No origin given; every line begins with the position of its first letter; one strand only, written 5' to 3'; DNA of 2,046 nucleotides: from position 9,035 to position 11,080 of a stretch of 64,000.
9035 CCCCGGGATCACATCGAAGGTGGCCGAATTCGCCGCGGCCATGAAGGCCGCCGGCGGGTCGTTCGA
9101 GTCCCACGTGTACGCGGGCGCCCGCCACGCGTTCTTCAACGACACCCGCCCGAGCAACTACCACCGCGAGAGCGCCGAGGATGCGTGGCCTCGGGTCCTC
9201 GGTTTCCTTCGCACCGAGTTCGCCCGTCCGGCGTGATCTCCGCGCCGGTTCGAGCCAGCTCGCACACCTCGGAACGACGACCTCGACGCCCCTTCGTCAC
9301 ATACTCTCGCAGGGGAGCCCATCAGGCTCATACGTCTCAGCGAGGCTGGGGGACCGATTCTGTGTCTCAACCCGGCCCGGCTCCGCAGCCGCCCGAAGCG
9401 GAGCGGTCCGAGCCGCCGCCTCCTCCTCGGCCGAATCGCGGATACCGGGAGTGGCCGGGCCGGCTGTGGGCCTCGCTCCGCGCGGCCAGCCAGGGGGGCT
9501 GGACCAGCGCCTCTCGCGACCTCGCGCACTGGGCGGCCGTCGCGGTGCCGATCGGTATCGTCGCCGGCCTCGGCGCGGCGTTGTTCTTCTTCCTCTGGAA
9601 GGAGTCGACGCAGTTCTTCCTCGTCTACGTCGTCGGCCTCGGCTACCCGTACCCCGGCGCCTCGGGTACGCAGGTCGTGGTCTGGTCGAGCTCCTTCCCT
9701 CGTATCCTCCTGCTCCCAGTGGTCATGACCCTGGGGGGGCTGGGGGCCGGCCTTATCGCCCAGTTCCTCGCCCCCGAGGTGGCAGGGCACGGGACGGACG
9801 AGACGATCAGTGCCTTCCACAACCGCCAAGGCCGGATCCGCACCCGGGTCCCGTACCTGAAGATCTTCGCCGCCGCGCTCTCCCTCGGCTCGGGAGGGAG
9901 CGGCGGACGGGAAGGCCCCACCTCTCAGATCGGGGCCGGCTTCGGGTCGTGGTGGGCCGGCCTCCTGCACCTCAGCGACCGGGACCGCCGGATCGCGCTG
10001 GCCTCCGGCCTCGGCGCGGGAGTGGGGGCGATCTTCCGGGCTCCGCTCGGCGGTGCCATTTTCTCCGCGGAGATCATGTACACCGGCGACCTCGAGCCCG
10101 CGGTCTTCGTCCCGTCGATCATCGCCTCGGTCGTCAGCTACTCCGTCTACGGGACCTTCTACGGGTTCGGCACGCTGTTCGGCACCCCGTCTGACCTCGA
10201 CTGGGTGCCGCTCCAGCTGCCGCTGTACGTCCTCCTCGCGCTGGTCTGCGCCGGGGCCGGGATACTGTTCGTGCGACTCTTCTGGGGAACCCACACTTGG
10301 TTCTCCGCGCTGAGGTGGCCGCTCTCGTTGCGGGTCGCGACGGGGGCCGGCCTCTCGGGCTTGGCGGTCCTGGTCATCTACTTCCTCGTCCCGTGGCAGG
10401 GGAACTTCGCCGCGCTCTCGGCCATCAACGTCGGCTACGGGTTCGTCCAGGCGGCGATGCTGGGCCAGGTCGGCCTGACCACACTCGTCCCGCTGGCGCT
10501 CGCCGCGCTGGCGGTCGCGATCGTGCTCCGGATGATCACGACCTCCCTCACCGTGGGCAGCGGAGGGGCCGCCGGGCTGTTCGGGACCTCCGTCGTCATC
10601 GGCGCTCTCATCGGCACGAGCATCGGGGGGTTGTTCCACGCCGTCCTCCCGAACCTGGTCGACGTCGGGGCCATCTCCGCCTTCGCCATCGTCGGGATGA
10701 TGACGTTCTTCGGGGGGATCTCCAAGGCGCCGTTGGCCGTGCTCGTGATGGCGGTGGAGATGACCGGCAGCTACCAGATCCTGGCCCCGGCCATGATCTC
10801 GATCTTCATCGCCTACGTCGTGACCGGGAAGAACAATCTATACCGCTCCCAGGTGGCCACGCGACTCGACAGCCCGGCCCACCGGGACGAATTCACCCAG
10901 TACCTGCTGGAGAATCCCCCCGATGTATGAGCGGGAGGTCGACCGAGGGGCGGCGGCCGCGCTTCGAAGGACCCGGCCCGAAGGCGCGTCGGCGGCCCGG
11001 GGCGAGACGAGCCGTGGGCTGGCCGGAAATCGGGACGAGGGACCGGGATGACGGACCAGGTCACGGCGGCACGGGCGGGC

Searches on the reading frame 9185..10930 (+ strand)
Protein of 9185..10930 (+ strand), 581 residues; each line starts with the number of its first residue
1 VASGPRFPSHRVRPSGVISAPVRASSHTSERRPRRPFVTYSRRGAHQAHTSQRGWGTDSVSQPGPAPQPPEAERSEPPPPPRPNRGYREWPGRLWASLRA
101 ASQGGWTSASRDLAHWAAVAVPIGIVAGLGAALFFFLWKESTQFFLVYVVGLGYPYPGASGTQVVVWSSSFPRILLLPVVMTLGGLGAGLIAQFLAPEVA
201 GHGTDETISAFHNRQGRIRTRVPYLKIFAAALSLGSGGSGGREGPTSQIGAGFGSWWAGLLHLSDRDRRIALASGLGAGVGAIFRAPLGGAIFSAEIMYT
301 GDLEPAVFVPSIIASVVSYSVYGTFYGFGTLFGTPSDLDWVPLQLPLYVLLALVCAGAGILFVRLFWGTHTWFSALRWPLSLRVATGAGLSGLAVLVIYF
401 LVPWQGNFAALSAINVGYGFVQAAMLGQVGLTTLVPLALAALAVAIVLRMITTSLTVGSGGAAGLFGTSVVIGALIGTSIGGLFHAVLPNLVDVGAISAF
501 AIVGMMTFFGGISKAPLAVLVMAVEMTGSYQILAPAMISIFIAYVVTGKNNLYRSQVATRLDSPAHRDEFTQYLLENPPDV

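Call 74: search_protein_families(library=pfam, proteins=[window:9185-10930:+], max_evalue=0.00001)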
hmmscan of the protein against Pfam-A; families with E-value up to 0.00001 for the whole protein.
window:9185-10930:+ (581 aa): 1 family
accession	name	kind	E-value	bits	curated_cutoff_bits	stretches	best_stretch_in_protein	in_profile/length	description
PF00654.25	Voltage_CLC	-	5.3e-79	266.3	24.8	1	184-547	1-345/346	Voltage gated chloride channel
